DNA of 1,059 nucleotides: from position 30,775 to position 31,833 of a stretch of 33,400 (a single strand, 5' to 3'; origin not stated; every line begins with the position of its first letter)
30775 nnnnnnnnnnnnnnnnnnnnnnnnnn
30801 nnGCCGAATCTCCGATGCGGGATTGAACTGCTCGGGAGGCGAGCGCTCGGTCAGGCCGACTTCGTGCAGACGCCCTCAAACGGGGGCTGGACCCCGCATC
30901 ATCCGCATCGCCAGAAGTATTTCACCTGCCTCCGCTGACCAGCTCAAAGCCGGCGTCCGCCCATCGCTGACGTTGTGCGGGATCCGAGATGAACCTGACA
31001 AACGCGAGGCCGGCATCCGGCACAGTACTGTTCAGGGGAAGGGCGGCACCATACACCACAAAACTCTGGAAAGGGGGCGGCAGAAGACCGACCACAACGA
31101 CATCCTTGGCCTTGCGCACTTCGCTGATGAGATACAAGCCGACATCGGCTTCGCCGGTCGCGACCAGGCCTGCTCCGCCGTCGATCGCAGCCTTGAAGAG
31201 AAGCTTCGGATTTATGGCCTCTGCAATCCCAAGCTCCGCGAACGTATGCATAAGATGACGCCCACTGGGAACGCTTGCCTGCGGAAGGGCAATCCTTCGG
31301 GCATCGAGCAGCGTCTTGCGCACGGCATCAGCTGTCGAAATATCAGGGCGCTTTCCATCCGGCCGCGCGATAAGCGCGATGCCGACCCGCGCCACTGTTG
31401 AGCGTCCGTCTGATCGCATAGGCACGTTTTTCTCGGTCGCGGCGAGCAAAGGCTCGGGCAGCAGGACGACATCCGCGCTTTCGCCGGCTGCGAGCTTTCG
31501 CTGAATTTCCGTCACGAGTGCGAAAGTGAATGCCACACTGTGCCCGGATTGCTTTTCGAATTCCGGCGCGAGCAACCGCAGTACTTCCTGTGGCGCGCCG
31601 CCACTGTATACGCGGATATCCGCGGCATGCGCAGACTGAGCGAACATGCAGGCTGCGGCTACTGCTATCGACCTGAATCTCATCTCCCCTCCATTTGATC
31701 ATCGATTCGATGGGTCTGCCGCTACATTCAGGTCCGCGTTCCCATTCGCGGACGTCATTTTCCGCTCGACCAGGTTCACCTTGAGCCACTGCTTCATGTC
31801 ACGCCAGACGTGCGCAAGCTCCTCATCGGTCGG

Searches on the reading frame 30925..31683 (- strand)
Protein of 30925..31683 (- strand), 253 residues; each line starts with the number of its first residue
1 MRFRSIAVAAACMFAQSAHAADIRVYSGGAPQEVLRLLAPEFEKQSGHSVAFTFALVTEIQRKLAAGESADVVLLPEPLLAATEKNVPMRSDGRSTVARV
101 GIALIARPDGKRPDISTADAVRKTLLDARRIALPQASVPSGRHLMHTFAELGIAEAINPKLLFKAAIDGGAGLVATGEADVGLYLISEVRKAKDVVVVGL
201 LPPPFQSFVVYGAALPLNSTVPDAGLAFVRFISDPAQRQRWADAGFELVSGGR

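Call 80: search_protein_families(library=pfam, proteins=[window:30925-31683:-], max_evalue=0.00001)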
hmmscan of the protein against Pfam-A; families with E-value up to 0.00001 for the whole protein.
window:30925-31683:- (253 aa): 1 family
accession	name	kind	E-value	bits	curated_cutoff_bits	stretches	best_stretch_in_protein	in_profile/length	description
PF13531.11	SBP_bac_11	-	3.4e-33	115.8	25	1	23-247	1-227/227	Bacterial extracellular solute-binding protein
